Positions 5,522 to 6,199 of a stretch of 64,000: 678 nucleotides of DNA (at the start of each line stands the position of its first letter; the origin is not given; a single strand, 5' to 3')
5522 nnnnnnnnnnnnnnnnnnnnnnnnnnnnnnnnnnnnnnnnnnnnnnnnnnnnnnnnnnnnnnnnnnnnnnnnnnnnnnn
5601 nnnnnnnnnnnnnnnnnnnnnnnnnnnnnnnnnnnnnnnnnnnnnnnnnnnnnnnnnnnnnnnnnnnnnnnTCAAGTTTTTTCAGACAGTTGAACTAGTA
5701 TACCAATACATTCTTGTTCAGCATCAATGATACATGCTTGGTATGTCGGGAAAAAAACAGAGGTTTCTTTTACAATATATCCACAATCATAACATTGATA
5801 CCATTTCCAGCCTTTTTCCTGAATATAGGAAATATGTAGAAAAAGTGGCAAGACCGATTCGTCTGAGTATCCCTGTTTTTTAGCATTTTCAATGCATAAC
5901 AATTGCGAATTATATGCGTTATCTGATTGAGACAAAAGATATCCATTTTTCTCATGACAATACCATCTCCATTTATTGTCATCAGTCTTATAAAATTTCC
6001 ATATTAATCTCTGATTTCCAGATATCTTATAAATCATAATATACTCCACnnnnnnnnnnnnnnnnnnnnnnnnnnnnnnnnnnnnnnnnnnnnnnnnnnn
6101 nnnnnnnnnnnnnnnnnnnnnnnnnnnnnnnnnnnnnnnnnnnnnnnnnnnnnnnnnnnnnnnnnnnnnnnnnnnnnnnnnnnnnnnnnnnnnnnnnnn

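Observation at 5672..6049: AT-rich 125-aa hypothetical protein wedged between IS fragment and pgtP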

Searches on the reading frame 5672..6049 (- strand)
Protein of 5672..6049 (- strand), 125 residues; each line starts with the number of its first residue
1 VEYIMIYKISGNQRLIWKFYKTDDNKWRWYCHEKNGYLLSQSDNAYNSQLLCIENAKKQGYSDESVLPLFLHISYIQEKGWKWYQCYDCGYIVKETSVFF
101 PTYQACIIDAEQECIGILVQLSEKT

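Call 4: search_protein_families(library=pfam, proteins=[window:5672-6049:-], max_evalue=1)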
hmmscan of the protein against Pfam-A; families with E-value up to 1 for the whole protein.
window:5672-6049:- (125 aa): 3 families
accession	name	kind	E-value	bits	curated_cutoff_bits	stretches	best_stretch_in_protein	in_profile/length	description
PF23447.1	DUF7128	-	0.027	14.8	25.7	1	78-94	7-23/44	Domain of unknown function (DUF7128)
PF25207.1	DUF7837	-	0.048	14.1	27.8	1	70-94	19-45/47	Domain of unknown function (DUF7837)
PF08882.16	Acetone_carb_G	-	0.096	13.4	21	1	18-93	14-86/113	Acetone carboxylase gamma subunit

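Call 5: search_protein_families(library=ncbifam, proteins=[window:5672-6049:-], max_evalue=1)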
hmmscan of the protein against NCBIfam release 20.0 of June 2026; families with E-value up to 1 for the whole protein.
window:5672-6049:- (125 aa): 1 family
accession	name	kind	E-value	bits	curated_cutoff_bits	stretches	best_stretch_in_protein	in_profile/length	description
NF041908.1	HVO_2922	equivalog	0.0084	16.2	90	1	19-49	5-35/54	HVO_2922 family protein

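Call 8: find_homologous_proteins(query=window:5672-6049:-, max_evalue=0.01)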
Query window:5672-6049:- (125 aa): 16 proteins with E <= 0.01 among 19 candidates.
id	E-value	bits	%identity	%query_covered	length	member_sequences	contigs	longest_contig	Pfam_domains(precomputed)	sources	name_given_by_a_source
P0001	1.0e-74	267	95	97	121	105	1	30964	-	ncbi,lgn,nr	ncbi:hypothetical protein SNA81_11760 [Escherichia coli]|nr:hypothetical protein [Escherichia coli]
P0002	7.8e-66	238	86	97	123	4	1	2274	-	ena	-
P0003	1.8e-65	237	88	91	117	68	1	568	-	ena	-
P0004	6.3e-62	225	95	82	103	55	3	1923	-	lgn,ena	-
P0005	7.8e-52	193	75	87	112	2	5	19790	-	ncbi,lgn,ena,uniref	ncbi:hypothetical protein ACWA3Y_24165 [Escherichia coli]|uniref:hypothetical protein n=1 Tax=Escher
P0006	1.1e-47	179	71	87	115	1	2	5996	-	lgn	-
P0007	5.2e-45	171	69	86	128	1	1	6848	-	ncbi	-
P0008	1.2e-44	169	64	82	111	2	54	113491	-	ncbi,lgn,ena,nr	ncbi:hypothetical protein DK794_24395 [Escherichia coli]|nr:hypothetical protein [Escherichia coli] 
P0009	5.8e-42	161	92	62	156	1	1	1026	PF03050.21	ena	-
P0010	4.3e-38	148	94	55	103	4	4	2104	-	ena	-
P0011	4.6e-31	125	97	47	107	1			-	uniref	uniref:hypothetical protein n=1 Tax=Escherichia coli TaxID=562 RepID=UPI0032B56FF3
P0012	1.3e-29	121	96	44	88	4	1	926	-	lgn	-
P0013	4.7e-26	109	98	40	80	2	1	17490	-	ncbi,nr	ncbi:hypothetical protein FCY18_23955, partial [Escherichia coli]|nr:hypothetical protein [Escherich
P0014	1.1e-23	102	61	66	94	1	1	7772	-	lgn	-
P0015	3.0e-13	68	100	24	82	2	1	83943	-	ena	-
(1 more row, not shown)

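Call 11: find_encoding_contigs(protein=P0008, flank=8000, max_places=5)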
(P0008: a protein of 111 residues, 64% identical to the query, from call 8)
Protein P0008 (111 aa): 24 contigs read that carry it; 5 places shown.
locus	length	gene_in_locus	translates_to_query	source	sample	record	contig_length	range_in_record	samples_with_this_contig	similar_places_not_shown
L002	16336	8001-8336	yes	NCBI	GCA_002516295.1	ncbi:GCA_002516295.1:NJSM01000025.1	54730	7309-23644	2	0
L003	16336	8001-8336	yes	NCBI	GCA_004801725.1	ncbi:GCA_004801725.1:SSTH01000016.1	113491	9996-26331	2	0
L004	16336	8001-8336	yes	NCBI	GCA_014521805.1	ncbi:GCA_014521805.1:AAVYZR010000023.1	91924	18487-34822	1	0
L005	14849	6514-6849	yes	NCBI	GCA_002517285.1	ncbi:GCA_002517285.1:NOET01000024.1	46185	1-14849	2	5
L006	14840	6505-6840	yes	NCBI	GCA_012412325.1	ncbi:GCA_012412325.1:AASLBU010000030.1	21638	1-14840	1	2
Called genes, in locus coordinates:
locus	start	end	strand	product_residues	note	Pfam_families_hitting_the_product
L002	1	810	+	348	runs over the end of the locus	PF00005:ABC_tran, PF13173:AAA_14 (faint), PF13304:AAA_21 (faint), PF08402:TOBE_2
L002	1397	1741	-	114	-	PF00884:Sulfatase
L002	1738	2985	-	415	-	PF00072:Response_reg, PF00158:Sigma54_activat (faint), PF14532:Sigma54_activ_2, PF25601:AAA_lid_14, PF02954:HTH_8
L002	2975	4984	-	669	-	PF00512:HisKA (weak), PF02518:HATPase_c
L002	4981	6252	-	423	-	PF13531:SBP_bac_11, PF01547:SBP_bac_1 (weak), PF13343:SBP_bac_6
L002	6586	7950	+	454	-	PF07690:MFS_1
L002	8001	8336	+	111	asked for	-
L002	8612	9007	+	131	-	-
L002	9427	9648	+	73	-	PF04325:DUF465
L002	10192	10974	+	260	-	PF00165:HTH_AraC (faint), PF12833:HTH_18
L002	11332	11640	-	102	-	PF06069:PerC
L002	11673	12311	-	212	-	-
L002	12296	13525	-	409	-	PF01507:PAPS_reduct (weak), PF11922:DUF3440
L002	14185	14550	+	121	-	PF01527:HTH_Tnp_1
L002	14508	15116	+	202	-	PF13276:HTH_21, PF00665:rve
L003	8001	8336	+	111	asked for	-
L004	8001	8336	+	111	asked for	-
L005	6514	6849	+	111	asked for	-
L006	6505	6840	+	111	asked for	-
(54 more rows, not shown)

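Call 12: find_encoding_contigs(protein=P0005, flank=8000, max_places=4)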
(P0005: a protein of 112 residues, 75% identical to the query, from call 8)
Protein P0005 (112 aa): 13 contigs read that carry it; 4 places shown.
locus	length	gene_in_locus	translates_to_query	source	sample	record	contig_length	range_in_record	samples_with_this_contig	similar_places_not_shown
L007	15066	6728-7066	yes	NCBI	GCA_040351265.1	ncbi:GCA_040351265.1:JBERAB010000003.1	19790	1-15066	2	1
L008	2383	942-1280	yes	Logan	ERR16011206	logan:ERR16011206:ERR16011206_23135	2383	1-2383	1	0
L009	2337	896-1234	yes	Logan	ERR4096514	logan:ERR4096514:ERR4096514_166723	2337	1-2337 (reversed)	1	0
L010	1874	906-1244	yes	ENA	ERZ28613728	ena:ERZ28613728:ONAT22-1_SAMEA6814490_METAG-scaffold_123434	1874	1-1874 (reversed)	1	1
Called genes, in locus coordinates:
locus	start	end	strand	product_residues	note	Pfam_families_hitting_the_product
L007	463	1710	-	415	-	PF00072:Response_reg, PF00158:Sigma54_activat (faint), PF14532:Sigma54_activ_2, PF25601:AAA_lid_14, PF02954:HTH_8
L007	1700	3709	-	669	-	PF00672:HAMP (faint), PF00512:HisKA (weak), PF02518:HATPase_c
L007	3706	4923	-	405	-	PF13531:SBP_bac_11, PF01547:SBP_bac_1 (weak), PF13343:SBP_bac_6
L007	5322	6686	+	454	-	PF07690:MFS_1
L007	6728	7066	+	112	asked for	-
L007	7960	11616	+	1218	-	PF02395:Peptidase_S6, PF24078:Beta-sol_PIC_HAP1_IgA0_2nd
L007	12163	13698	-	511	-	PF13007:LZ_Tnp_IS66, PF13005:zf-IS66, PF03050:DDE_Tnp_IS66, PF13817:DDE_Tnp_IS66_C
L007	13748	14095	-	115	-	PF05717:TnpB_IS66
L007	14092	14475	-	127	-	PF01527:HTH_Tnp_1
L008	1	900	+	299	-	?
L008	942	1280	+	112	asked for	-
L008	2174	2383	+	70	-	?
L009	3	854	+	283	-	?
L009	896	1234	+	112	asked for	-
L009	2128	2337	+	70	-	?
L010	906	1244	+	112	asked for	-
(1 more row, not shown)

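Call 14: find_encoding_contigs(protein=P0007, flank=8000, max_places=3)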
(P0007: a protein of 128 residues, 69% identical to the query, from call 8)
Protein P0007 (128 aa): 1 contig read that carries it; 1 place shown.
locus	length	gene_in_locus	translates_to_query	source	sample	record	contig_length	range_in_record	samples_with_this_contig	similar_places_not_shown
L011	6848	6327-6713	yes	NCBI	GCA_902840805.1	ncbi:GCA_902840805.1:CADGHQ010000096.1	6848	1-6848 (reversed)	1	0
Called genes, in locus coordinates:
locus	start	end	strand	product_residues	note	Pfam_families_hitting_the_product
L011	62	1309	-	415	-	PF00072:Response_reg, PF00158:Sigma54_activat (faint), PF14532:Sigma54_activ_2, PF25601:AAA_lid_14, PF02954:HTH_8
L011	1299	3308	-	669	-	PF00672:HAMP (faint), PF00512:HisKA (weak), PF02518:HATPase_c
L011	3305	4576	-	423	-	PF13531:SBP_bac_11, PF13416:SBP_bac_8 (weak), PF13343:SBP_bac_6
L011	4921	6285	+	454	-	PF07690:MFS_1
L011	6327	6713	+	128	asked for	-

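Call 15: find_encoding_contigs(protein=P0006, flank=8000, max_places=3)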
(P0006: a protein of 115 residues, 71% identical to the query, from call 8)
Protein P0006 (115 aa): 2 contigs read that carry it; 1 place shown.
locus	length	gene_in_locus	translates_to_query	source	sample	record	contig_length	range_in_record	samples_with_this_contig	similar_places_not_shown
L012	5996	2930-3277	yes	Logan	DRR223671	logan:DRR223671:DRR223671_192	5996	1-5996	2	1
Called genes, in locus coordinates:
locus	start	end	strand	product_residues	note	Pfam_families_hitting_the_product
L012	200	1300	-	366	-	PF00872:Transposase_mut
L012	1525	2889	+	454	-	PF07690:MFS_1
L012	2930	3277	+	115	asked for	-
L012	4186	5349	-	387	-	PF00083:Sugar_tr, PF07690:MFS_1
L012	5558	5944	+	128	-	PF02432:Fimbrial_K88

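Call 18: search_solved_structures(query=A1, max_evalue=10, show_alignments=3)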
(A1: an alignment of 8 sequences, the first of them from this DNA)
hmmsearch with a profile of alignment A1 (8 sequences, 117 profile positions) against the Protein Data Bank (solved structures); distinct sequences matched with E-value up to 10: 3.
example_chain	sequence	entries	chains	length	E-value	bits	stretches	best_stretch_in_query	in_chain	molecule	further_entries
9wt1_A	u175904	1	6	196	0.19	15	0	33-74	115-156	Pvc16 N-terminal domain-containing protein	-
5cwc_A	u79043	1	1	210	0.41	13.9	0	46-58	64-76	Designed helical repeat protein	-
7adz_0A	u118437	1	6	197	0.69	13.2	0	33-74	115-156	cap protein (Algo1)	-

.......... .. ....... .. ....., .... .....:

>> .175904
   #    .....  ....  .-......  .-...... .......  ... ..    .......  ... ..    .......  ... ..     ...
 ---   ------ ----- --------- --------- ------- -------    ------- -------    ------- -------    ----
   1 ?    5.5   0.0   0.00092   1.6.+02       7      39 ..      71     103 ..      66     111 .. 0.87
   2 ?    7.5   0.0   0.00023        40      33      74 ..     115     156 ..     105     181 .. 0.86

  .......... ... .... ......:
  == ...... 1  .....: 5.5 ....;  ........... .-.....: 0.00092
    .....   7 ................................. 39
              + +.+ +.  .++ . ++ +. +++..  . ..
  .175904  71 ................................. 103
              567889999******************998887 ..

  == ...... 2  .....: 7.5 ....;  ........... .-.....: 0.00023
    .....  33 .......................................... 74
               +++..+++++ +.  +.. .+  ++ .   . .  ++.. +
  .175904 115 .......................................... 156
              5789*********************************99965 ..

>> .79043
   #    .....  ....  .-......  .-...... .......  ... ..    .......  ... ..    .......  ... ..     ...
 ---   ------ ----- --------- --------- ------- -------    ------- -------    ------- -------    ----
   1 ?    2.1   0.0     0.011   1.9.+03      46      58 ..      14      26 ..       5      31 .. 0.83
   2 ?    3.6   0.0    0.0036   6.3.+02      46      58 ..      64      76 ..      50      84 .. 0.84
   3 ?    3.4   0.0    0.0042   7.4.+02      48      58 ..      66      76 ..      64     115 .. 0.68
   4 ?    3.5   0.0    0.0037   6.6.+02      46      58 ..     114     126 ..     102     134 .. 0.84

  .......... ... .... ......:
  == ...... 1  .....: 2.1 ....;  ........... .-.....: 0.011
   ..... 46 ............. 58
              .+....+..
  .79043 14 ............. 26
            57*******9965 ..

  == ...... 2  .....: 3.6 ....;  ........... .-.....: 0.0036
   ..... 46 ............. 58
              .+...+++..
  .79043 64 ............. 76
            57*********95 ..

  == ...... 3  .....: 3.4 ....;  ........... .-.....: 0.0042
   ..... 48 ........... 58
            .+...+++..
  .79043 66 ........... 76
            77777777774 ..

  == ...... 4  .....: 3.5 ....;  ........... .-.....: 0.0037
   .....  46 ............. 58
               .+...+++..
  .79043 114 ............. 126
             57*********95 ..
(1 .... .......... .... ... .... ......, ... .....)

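Call 22: search_dna_similar(query=window:5675-6037:-, collection=plasmids, mode=protein, max_evalue=0.001, rows=spread, max_rows=30)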
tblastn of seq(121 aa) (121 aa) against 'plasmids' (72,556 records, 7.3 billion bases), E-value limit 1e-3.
Records with a match: 1; places in all: 1; records where one place covers at least 80% of the query: 0.
Best place of each record, by identity: <60% 1.
By first word of the organism name: Aeromonas 1.
By predicted mobility (MOB-suite, as given by PLSDB): mobilizable 1.
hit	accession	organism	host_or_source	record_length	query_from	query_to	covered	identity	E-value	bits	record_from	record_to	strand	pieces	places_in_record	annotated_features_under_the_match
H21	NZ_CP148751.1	Aeromonas hydrophila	-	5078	13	58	38%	37.0%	1e-3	44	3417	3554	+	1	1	DUF1508 domain-containing protein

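Call 23: search_protein_representatives(protein=window:5675-6037:-)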
Query: 121 residues. Proteins with E-value up to 0.001 (for the whole library): 67; up to 1e-10: 9; up to 1e-30: 2. The best 67 are listed.
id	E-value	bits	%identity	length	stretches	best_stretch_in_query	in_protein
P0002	2.0e-66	237.9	86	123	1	1-121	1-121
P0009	1.6e-42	160.7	91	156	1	1-78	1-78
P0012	3.7e-30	120.7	91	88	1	1-58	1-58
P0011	1.4e-29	118.8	100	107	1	1-55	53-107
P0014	3.0e-24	101.6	67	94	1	52-121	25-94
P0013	1.0e-23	99.8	98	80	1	1-46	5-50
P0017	1.2e-19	86.7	32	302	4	10-54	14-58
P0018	1.4e-15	73.5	67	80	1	25-76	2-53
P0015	8.8e-14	67.7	86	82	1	1-37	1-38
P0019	5.0e-10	55.6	32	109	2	9-58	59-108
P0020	1.5e-09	54.1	25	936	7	21-99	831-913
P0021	2.0e-08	50.4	32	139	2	10-56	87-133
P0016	3.1e-08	49.8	47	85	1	30-96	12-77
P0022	5.3e-08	49.0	34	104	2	11-58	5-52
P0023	5.7e-08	48.9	34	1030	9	23-61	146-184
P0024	6.5e-08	48.7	30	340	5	10-70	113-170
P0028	6.8e-07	45.4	32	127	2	13-64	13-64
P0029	1.2e-06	44.7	30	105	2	11-61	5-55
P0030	2.0e-06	43.9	36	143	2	9-58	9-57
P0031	4.4e-06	42.8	39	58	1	12-60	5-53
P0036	2.1e-05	40.6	32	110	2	13-58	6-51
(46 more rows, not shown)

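Call 24: search_protein_families(library=pfam, proteins=[P0017, P0019, P0021, P0022, P0028, P0029, P0030, P0031, P0036, P0024], max_evalue=0.001)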
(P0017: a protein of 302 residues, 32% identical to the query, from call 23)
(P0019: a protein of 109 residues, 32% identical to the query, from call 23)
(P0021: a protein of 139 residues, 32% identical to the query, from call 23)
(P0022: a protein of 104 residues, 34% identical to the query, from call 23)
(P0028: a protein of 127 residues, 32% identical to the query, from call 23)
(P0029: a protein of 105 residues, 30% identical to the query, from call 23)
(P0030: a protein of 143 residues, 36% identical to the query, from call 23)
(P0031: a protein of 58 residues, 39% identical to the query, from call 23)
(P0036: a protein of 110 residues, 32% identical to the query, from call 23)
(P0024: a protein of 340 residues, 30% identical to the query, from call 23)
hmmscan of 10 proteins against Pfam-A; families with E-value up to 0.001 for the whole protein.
P0017 (302 aa): 1 family
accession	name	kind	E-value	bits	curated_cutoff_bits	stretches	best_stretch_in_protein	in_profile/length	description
PF07411.17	DUF1508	-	0.0008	19.7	22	0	22-38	1-17/48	Domain of unknown function (DUF1508)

P0019 (109 aa): 0 families

P0021 (139 aa): 0 families

P0022 (104 aa): 1 family
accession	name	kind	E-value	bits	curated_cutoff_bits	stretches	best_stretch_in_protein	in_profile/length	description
PF07411.17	DUF1508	-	2.4e-11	43.8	22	1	12-42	1-30/48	Domain of unknown function (DUF1508)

P0028 (127 aa): 1 family
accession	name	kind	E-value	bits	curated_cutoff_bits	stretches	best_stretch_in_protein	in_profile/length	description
PF07411.17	DUF1508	-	0.00072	19.8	22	0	79-111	1-32/48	Domain of unknown function (DUF1508)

P0029 (105 aa): 1 family
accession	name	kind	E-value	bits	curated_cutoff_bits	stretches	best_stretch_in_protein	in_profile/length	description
PF07411.17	DUF1508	-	3.3e-05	24.1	22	0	64-92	4-31/48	Domain of unknown function (DUF1508)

P0030 (143 aa): 0 families

P0031 (58 aa): 1 family
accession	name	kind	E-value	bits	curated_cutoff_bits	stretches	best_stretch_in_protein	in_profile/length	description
PF07411.17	DUF1508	-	1.3e-05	25.4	22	1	13-41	3-30/48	Domain of unknown function (DUF1508)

P0036 (110 aa): 1 family
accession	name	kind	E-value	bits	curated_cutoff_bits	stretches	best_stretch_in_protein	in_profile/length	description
PF07411.17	DUF1508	-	5.1e-14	52.3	22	2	11-43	1-32/48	Domain of unknown function (DUF1508)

P0024 (340 aa): 2 families
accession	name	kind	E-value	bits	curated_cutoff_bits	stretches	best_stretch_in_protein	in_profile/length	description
PF07411.17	DUF1508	-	2.9e-65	216.4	22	5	44-92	1-48/48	Domain of unknown function (DUF1508)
PF09394.16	Inhibitor_I42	-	0.00018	22.2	27.2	0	224-259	7-42/91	Chagasin family peptidase inhibitor I42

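Call 25: predict_structure(alignment_id=A1)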
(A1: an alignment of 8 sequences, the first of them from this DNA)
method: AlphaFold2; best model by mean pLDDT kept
length: 121 residues; sequences in the alignment: 8
mean_pLDDT: 81.0   pTM: 0.63
mean pLDDT of the five models: 81.0, 78.0, 73.3, 72.1, 69.9
residues with pLDDT >= 90: 36; 70-90: 59; 50-70: 18; < 50: 8
segments of 3 or more residues with pLDDT < 50: 1-4, 6-8
pLDDT, mean of each block of 10 residues (from residue 1): 48 87 89 87 92 82 76 90 83 92 88 60 45
secondary structure, 60 per line:
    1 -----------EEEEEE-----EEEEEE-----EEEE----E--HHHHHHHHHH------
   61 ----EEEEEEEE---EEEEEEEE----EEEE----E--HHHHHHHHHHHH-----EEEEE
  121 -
elements in order: E12-17 E23-28 E34-37 H45-54 E65-72 E76-83 E88-91 H99-110 E116-120

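Call 28: fold_search(model_id=the predicted structure, library=pdb)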
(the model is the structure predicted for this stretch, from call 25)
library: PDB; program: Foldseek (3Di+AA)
matches with E <= 10: 981; with E <= 0.001: 0
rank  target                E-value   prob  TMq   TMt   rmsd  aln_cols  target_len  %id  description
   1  2k49_MODEL_1_A        1.6e-02  0.98  0.34  0.35  14.5       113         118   11  Solution NMR structure of UPF0339 protein SO3888 from Shewanella oneidensis. Northeast Structural Genomics Con (released 2008-07-08)
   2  2k8e_MODEL_1_A        2.0e-02  0.97  0.33  0.34  15.4       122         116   13  Solution NMR Structure of protein of unknown function yegP from E. coli. Ontario Center for Structural Proteom (released 2008-10-14)
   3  6q2z_MODEL_1_A        2.7e-02  1.00  0.37  0.72   1.1        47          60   19  NMR solution structure of the HVO_2922 protein from Haloferax volcanii (released 2019-06-12)
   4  8sts_A                7.7e-02  0.69  0.29  0.09  15.8       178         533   11  Crystal Structure of HIV-1 Reverse Transcriptase (Y181C, V106A) varient in Complex with 5-(2-(2-(2,4-dioxo-3,4-dihydro (released 2023-11-29)
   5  9dm9_A                8.6e-02  0.66  0.30  0.09  16.1       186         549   10  HIV-RT pre-catalytic complex with MK-8527 (released 2025-09-17)
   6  7sep_A                9.1e-02  0.57  0.30  0.09  16.6       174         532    9  Cryo-EM Structure of the RT component of the HIV-1 Pol Polyprotein (released 2022-07-27)
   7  7sjx_A                9.7e-02  0.57  0.30  0.08  16.6       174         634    9  Cryo-EM Structure of the PR-RT components of the HIV-1 Pol Polyprotein (released 2022-07-27)
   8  2vg5_A                1.1e-01  0.54  0.29  0.09  16.8       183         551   12  Crystal structures of HIV-1 reverse transcriptase complexes with thiocarbamate non-nucleoside inhibitors (released 2007-12-11)
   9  3e01_A                1.3e-01  0.63  0.30  0.09  16.5       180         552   10  HIV-RT with non-nucleoside inhibitor annulated pyrazole 2 (released 2008-11-25)
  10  6waz_A                1.3e-01  0.28  0.26  0.08  16.8       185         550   10  +1 extended HIV-1 reverse transcriptase initiation complex core (pre-translocation state) (released 2020-06-24)
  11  8vb8_B                1.4e-01  0.80  0.35  0.13   9.5        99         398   12  Kinetic intermediate states of HIV-1 RT DNA synthesis captured by cryo-EM (released 2024-12-11)
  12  7z2e_A                1.4e-01  0.57  0.31  0.09  16.5       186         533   12  Cryo-EM structure of NNRTI resistant M184I/E138K mutant HIV-1 reverse transcriptase with a DNA aptamer in complex with (released 2022-07-20)
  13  6kdj_A                1.4e-01  0.57  0.30  0.09  16.1       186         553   11  HIV-1 reverse transcriptase with Q151M/Y115F/F116Y:DNA:lamivudine 5'-triphosphate ternary complex (released 2020-03-04)
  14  6ujx_A                1.4e-01  0.54  0.29  0.09  16.1       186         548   11  HIV-1 wild-type reverse transcriptase-DNA complex with (-)-FTC-TP (released 2019-12-25)
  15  8x20_A                1.4e-01  0.54  0.30  0.09  16.0       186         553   11  HIV-1 reverse transcriptase mutant Q151M/Y115F/F116Y/L74V:DNA:E-CFCP-TP ternary complex (released 2024-07-17)
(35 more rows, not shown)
